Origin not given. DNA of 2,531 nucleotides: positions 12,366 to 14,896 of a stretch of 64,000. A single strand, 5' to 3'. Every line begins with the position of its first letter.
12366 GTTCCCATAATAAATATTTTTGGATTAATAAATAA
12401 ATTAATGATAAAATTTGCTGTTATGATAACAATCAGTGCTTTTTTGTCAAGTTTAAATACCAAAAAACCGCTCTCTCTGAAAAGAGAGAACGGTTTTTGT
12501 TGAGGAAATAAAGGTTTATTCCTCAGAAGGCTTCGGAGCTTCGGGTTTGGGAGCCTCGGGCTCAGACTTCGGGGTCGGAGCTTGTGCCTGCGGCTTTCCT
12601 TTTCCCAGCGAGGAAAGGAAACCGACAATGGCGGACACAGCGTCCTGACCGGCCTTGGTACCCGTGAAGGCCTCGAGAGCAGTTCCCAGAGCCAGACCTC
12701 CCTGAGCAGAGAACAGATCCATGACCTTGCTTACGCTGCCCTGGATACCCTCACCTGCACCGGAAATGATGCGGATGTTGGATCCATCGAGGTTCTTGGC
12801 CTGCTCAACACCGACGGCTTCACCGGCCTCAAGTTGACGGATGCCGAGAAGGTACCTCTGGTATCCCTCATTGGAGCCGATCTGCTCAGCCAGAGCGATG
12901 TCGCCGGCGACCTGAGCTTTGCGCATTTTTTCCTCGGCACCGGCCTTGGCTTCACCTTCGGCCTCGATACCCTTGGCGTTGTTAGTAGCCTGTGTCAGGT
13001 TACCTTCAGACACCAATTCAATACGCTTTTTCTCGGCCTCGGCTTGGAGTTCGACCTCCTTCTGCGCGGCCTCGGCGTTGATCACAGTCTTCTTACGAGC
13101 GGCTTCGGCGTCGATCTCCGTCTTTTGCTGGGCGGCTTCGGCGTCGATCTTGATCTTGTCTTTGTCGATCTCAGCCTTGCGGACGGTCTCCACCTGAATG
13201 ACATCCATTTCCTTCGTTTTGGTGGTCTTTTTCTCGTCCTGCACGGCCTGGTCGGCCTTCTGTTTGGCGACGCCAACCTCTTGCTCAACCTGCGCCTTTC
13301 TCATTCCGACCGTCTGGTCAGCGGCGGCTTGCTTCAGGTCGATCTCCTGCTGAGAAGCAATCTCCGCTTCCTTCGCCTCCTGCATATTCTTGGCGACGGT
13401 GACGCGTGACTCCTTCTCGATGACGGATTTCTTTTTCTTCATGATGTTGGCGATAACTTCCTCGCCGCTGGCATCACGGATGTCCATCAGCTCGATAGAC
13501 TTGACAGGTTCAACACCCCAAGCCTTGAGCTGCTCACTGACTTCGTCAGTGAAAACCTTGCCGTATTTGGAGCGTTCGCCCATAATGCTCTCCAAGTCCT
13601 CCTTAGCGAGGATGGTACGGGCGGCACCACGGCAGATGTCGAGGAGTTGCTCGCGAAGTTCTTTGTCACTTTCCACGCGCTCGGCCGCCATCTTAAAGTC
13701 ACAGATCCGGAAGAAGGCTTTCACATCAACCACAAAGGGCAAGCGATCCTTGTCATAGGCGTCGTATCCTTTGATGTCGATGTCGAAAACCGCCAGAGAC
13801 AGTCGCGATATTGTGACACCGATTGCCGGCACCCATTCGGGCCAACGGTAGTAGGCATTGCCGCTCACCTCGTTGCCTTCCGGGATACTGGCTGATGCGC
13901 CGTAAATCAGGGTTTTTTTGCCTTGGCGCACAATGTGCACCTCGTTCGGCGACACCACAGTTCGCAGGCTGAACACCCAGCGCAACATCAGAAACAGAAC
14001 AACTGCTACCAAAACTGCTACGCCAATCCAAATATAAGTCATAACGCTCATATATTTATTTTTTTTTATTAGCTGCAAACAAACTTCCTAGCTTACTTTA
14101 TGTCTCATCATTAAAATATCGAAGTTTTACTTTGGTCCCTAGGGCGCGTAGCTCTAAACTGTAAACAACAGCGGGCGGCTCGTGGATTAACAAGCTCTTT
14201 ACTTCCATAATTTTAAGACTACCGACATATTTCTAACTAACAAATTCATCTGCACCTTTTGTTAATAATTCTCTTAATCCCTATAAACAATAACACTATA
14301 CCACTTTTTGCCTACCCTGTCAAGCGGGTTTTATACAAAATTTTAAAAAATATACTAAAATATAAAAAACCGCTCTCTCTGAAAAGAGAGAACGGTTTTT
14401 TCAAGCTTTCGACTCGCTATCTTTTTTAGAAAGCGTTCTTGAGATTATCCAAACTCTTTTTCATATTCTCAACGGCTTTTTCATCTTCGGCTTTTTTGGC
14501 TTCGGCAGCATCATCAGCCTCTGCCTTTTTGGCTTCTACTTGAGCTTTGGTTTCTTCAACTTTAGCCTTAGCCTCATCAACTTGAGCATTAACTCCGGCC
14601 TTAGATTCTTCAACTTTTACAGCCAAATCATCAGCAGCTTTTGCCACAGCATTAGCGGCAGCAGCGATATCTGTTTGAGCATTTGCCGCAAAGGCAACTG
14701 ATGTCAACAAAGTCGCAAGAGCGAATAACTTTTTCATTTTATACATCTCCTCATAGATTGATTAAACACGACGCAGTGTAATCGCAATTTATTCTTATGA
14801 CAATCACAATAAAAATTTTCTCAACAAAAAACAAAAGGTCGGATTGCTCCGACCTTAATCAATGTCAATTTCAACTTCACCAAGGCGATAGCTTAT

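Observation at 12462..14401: GC-rich flotillin gene bracketed by two identical 37-bp hairpins, a candidate horizontally acquired cassette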

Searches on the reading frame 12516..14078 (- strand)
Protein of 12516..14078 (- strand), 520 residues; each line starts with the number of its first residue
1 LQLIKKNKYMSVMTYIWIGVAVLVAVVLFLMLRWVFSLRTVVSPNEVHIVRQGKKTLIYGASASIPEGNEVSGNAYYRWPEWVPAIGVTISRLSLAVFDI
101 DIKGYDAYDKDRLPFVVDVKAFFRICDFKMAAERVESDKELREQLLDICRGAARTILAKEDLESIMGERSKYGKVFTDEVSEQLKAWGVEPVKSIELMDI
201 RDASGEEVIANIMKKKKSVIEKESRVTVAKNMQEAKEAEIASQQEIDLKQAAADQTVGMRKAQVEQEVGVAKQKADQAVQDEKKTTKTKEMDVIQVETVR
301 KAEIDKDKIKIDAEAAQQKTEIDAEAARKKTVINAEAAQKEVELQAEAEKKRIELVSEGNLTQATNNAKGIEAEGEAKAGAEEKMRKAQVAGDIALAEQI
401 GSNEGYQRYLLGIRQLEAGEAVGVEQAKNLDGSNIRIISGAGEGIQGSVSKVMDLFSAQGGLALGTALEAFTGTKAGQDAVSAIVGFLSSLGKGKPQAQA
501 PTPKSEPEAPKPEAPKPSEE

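Call 7: search_protein_families(library=pfam, proteins=[window:12516-14051:-], max_evalue=0.01)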
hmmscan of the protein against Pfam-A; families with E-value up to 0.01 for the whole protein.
window:12516-14051:- (511 aa): 1 family
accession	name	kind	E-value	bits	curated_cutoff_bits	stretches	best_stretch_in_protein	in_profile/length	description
PF01145.31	Band_7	-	1.1e-15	58.6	23.6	1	32-222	2-174/176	SPFH domain / Band 7 family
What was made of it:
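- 12516..14051 (-): Flotillin-like SPFH protein CDS (511 aa from ATG 14051; 520 aa from TTG 14078). GC 55.6%, GC3 66.6%. Pfam Band_7 (call 7).
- Checked: The ORF 12516..14078 (TTG; 520 aa, the form held in the public protein collection) or 12516..14051 (ATG; 511 aa) is an SPFH/Band_7 protein (Pfam E 1e-15, call 7).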

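Call 10: find_homologous_proteins(query=window:12516-14051:-)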
Query window:12516-14051:- (511 aa): 1555 proteins with E <= 0.001 among 8000 candidates; the best 120 are listed.
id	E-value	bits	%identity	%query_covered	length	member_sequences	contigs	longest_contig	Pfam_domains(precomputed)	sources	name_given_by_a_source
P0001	0.0e+0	1052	97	100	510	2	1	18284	PF01145.32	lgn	-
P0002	3.8e-202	691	69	100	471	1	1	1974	PF01145.32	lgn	-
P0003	9.4e-195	666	68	94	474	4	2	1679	PF01145.32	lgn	-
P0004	2.1e-180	619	63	98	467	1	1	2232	PF01145.32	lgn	-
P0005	4.5e-169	582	64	88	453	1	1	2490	PF01145.32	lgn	-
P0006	4.2e-167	575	62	92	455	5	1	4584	PF01145.32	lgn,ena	-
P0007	2.3e-163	563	61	93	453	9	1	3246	PF01145.32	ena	-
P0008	1.2e-160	554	59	90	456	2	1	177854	PF01145.32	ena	-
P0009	4.9e-155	536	57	92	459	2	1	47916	PF01145.32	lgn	-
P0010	8.0e-152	525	57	92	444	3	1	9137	PF01145.32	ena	-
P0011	5.1e-146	506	61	87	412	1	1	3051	PF01145.32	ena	-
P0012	7.8e-144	499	52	93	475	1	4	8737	PF01145.32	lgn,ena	-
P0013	2.0e-143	497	52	93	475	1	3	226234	PF01145.32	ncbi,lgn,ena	-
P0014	2.5e-143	497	53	94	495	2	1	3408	PF01145.32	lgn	-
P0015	4.5e-143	496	54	91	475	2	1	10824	PF01145.32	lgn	-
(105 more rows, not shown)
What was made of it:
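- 12516..14051 (-): 1555 homologues, several named flotillin or assigned to Alphaproteobacteria MAGs (call 10).
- On Flotillin-type SPFH proteins: JGI names homologues flotillin (call 10).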

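Call 11: find_encoding_contigs(protein=window:12516-14051:-, flank=10000, max_places=10)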
Protein window:12516-14051:- (511 aa): no gene with exactly this product is on record in the collection.

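Call 12: find_encoding_contigs(protein=P0001, flank=10000, max_places=5)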
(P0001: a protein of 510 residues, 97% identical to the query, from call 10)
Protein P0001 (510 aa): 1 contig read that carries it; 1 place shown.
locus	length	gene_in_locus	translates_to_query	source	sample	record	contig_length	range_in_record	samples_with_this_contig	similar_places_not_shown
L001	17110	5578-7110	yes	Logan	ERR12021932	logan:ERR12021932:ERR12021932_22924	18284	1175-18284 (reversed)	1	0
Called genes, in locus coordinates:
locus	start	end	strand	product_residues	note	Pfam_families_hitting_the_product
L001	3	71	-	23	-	?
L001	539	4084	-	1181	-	PF01855:POR_N, PF17147:PFOR_II, PF01558:POR, PF10371:EKR, PF12838:Fer4_7, PF13237:Fer4_10, PF13484:Fer4_16, PF02775:TPP_enzyme_C, +8 more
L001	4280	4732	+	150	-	-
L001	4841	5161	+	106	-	-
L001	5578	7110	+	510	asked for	PF01145:Band_7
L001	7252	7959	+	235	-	-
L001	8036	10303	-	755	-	PF00460:Flg_bb_rod, PF22692:LlgE_F_G_D1, PF07559:FlgE_D2 (weak), PF06429:Flg_bbr_C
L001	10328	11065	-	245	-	PF03963:FlgD, PF13861:FLgD_tudor, PF13860:FlgD_ig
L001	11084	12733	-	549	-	PF02120:Flg_hook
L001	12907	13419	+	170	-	PF00364:Biotin_lipoyl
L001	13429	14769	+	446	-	PF00289:Biotin_carb_N, PF02222:ATP-grasp, PF02786:CPSase_L_D2, PF07478:Dala_Dala_lig_C, PF02785:Biotin_carb_C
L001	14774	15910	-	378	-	PF08238:Sel1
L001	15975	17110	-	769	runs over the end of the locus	?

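Call 13: find_encoding_contigs(protein=P0008, flank=6000, max_places=3)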
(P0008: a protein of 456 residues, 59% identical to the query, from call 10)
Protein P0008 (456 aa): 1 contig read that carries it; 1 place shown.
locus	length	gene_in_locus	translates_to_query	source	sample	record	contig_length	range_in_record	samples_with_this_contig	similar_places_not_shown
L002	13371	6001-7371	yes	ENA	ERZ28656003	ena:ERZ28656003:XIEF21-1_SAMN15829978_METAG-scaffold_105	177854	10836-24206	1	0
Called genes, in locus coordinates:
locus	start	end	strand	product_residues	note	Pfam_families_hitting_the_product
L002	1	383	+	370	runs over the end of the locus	-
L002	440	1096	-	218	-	-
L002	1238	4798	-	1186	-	PF01855:POR_N, PF17147:PFOR_II, PF01558:POR, PF10371:EKR, PF12837:Fer4_6, PF12838:Fer4_7, PF13237:Fer4_10, PF13484:Fer4_16, +8 more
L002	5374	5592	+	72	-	-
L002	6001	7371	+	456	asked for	PF01145:Band_7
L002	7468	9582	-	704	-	PF00460:Flg_bb_rod, PF22692:LlgE_F_G_D1, PF07559:FlgE_D2 (weak), PF06429:Flg_bbr_C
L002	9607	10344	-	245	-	PF03963:FlgD, PF13861:FLgD_tudor, PF13860:FlgD_ig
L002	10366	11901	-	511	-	PF02120:Flg_hook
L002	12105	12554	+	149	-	PF25984:BSH_YknX (faint), PF00364:Biotin_lipoyl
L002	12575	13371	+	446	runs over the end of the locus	PF00289:Biotin_carb_N, PF02222:ATP-grasp, PF02655:ATP-grasp_3 (weak), PF02786:CPSase_L_D2, PF07478:Dala_Dala_lig_C, PF02785:Biotin_carb_C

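Call 24: find_encoding_contigs(protein=P0002, flank=5000, max_places=3)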
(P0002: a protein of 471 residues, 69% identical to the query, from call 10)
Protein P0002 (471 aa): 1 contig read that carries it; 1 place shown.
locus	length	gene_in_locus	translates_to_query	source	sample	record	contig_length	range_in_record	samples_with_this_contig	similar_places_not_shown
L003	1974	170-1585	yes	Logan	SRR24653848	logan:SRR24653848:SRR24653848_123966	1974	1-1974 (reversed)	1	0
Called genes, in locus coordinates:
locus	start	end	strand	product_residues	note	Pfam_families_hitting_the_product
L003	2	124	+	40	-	?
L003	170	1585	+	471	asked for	PF01145:Band_7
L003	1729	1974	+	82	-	?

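Call 25: find_encoding_contigs(protein=P0006, flank=5000, max_places=3)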
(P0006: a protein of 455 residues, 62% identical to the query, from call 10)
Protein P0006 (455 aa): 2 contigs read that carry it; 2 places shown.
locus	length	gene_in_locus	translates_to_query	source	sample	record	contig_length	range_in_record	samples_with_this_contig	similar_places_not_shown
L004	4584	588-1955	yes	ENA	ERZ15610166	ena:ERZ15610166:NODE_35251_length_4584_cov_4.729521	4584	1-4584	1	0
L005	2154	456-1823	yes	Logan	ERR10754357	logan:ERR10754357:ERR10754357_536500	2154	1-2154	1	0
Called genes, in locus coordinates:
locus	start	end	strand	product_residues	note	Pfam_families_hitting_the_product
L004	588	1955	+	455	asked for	PF01145:Band_7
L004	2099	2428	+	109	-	-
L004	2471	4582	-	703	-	?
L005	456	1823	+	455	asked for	PF01145:Band_7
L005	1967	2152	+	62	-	?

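Call 26: find_encoding_contigs(protein=P0009, flank=6000, max_places=3)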
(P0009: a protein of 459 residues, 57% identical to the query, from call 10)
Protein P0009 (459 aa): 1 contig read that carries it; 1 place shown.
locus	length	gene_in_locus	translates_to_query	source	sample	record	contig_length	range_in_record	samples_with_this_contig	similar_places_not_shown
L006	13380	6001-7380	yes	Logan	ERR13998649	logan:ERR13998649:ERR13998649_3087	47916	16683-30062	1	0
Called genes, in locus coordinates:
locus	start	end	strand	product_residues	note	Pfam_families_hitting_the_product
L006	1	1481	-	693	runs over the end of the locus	PF02463:SMC_N (faint), PF13175:AAA_15, PF13304:AAA_21, PF20469:OLD-like_TOPRIM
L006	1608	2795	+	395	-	PF01527:HTH_Tnp_1 (weak), PF13384:HTH_23 (weak), PF20901:Sf6_terminase (faint), PF13276:HTH_21, PF00665:rve, PF13683:rve_3, PF13333:rve_2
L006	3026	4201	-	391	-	PF00083:Sugar_tr, PF06609:TRI12 (weak), PF07690:MFS_1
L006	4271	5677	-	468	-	PF03023:MurJ (faint), PF01554:MatE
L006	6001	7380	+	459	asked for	PF01145:Band_7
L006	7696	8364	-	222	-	-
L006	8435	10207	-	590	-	PF01336:tRNA_anti-codon, PF00152:tRNA-synt_2, PF02938:GAD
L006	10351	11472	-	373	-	-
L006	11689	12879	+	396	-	PF01612:DNA_pol_A_exo1, PF00570:HRDC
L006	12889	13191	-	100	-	PF12840:HTH_20 (weak), PF01022:HTH_5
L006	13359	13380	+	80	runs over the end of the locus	PF02609:Exonuc_VII_S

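Call 38: search_protein_families(library=padloc, proteins=[window:12516-14051:-], max_evalue=0.01)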
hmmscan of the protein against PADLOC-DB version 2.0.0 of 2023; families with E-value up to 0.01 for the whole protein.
window:12516-14051:- (511 aa): 0 families

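Call 39: search_protein_families(library=ncbifam, proteins=[window:12516-14051:-], max_evalue=0.01)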
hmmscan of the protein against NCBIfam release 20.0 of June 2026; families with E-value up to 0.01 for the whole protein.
window:12516-14051:- (511 aa): 1 family
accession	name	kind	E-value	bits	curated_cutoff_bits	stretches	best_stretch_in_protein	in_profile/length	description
NF058507.1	FlotScfldFlot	equivalog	1.1e-11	44.5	700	1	13-379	5-395/477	flotillin lipid rafts scaffold protein FloT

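Call 43: find_encoding_contigs(protein=P0004, flank=5000, max_places=3)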
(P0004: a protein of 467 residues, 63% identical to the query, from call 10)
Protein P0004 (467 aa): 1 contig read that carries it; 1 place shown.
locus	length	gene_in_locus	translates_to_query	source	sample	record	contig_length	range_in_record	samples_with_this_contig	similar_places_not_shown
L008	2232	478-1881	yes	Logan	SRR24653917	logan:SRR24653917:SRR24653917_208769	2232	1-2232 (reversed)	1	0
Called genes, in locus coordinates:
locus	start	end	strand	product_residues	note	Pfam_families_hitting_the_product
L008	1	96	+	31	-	?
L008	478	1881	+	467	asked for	PF01145:Band_7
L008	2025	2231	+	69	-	?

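Call 44: find_encoding_contigs(protein=P0003, flank=5000, max_places=3)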
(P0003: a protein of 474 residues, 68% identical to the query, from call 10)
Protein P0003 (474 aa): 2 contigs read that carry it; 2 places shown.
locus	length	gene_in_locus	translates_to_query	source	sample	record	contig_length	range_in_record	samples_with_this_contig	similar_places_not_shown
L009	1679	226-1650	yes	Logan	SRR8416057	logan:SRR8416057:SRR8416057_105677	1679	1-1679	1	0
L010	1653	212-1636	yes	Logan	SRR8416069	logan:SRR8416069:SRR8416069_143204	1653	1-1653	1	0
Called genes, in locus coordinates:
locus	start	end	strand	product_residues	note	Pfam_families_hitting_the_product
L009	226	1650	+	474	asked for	PF01145:Band_7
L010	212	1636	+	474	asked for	PF01145:Band_7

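Call 67: search_dna_similar(query=window:12516-14051:-, collection=plasmids, mode=protein, max_rows=8)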
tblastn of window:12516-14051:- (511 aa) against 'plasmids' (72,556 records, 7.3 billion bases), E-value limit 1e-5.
No match.
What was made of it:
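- Tried and rejected: No match (call 67).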

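Call 68: search_dna_similar(query=window:12516-14051:-, collection=phages, mode=protein, max_rows=8)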
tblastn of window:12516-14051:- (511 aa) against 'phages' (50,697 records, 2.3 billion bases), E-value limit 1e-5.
Records with a match: 51; places in all: 51; records where one place covers at least 80% of the query: 51.
Best place of each record, by identity: <60% 51.
By first word of the organism name: Vibrio 37; Xanthomonas 6; Brevundimonas 5; Erwinia 1; Ralstonia 1; uncultured 1.
By host as written in the record: Vibrio harveyi BAA-1116 30; Vibrio campbellii BB120 5; Brevundimonas pondensis LVF1 4; Xanthomonas hortorum pv. vitians CFBP8640 3; Vibrio campbellii ATCC BAA-1116 2; Erwinia sp. YA1 1; Xanthomonas sp. Q 1; Xanthomonas campestris pv. campestris str. 8004 1; and 4 more.
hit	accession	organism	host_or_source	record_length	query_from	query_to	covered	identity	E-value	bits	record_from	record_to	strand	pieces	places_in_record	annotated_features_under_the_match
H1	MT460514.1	Vibrio phage AG74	Vibrio harveyi BAA-1116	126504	5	483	94%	44.3%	2e-97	328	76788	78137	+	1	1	hypothetical protein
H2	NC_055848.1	Vibrio phage AG74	Vibrio harveyi BAA-1116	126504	5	483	94%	44.3%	2e-97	328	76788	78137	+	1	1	hypothetical protein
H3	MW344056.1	Vibrio phage ABurr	Vibrio harveyi BAA-1116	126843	5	483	94%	44.0%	6e-98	330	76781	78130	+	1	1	117: hypothetical protein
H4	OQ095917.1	Vibrio phage Javier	Vibrio harveyi BAA-1116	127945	5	483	94%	44.0%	6e-98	330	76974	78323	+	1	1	hypothetical protein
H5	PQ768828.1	Vibrio phage Luma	Vibrio campbellii BB120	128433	5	483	94%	44.0%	6e-98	330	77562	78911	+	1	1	hypothetical protein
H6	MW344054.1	Vibrio phage Gary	Vibrio harveyi BAA-1116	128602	5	483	94%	44.0%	6e-98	330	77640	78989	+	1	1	hypothetical protein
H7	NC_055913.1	Vibrio phage Gary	Vibrio harveyi BAA-1116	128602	5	483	94%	44.0%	6e-98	330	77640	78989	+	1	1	hypothetical protein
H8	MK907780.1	Vibrio phage Pontus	Vibrio harveyi BAA-1116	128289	5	483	94%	43.8%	3e-97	328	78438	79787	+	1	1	hypothetical protein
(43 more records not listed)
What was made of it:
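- Family members occur in phages, so the family is mobile in general (call 68).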

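Call 69: search_protein_families(library=phrogs, proteins=[window:12516-14051:-], max_evalue=0.001)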
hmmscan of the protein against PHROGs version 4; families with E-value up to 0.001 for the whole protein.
window:12516-14051:- (511 aa): 0 families

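Call 71: find_related_loci(query=window:12516-14051:-, collection=viral_contigs, flank=5000)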
Query window:12516-14051:- (511 aa) in viral_contigs; peptide patterns used: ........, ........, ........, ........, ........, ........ (x = any residue, [..] = any of these).
12 stretches matched a pattern, but none encodes a relative of the query by tblastn (E <= 1e-3).
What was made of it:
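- The gene is not on plasmids or in IMG/VR (calls 67, 71).
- Tried and rejected: No relative found (call 71).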

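Call 85: search_solved_structures(query=window:12516-14051:-, max_evalue=0.001)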
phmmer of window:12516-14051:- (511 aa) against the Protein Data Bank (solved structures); distinct sequences matched with E-value up to 0.001: 4.
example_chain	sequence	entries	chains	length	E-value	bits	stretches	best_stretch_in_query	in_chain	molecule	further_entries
9bq2_B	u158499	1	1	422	9.5e-08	35.2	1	80-380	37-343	Flotillin-1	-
9l3g_A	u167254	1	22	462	1.2e-07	34.8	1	80-380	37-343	Flotillin-1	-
8z5g_A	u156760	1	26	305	4.1e-07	33.1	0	85-194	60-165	Protein QmcA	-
3bk6_A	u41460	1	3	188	6.5e-06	29.1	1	88-229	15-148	PH stomatin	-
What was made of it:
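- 12516..14051 (-): Weak similarity to human Flotillin-1 structures over residues 80-380 (call 85).
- On Flotillin-type SPFH proteins: Flotillin-1 structures 9bq2/9l3g, E about 1e-7 over residues 80-380 (call 85).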

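Call 86: find_encoding_contigs(protein=window:12516-14078:-, flank=4000, max_places=10)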
Protein window:12516-14078:- (520 aa): 4 contigs read that carry it; 2 places shown.
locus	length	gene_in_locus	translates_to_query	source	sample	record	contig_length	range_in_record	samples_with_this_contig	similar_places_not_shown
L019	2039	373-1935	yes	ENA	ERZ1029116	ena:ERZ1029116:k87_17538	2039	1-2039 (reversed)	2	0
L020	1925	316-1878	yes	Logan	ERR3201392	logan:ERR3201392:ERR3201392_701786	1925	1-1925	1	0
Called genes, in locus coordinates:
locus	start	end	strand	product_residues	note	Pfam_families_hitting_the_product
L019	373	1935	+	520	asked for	PF01145:Band_7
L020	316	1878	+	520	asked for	PF01145:Band_7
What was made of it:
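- Tried and rejected: The 520-aa TTG form did work (call 86).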

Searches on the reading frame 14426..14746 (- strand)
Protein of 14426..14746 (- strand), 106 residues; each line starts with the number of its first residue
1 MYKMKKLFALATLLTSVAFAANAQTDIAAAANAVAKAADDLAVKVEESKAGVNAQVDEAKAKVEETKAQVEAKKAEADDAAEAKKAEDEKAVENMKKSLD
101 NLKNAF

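Call 7: search_protein_families(library=pfam, proteins=[window:14426-14746:-], max_evalue=0.01)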
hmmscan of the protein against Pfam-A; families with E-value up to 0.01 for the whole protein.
window:14426-14746:- (106 aa): 3 families
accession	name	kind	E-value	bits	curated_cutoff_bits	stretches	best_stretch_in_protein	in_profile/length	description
PF21918.1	cas_Cpf1_2nd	-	0.0025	18.3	27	1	3-105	92-179/225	CRISPR-associated endonuclease Cpf1 REC2 domain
PF06009.19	Laminin_II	-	0.0048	17.3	33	1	31-102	1-71/138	Laminin Domain II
PF14601.11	TFX_C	-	0.006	17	27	1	12-63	10-62/83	DNA_binding protein, TFX, C-term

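Call 38: search_protein_families(library=padloc, proteins=[window:14426-14746:-], max_evalue=0.01)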
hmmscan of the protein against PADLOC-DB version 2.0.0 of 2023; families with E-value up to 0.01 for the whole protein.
window:14426-14746:- (106 aa): 0 families

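Call 39: search_protein_families(library=ncbifam, proteins=[window:14426-14746:-], max_evalue=0.01)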
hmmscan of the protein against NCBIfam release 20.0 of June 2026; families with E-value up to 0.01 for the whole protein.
window:14426-14746:- (106 aa): 1 family
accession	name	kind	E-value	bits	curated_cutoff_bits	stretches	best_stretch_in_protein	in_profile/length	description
NF033636.1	acid_shock_Asr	equivalog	0.0012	19.6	50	1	4-93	1-92/119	acid resistance repetitive basic protein Asr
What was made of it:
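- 14426..14746 (-): Gene A: a 106-aa small Ala/Lys/Glu-rich protein with a signal-like N-terminus. It is the transcription unit upstream of flotillin and is terminated by T1. No convincing family match (calls 7, 39).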

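Call 69: search_protein_families(library=phrogs, proteins=[window:14426-14746:-], max_evalue=0.001)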
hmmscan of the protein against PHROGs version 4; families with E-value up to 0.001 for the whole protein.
window:14426-14746:- (106 aa): 0 families
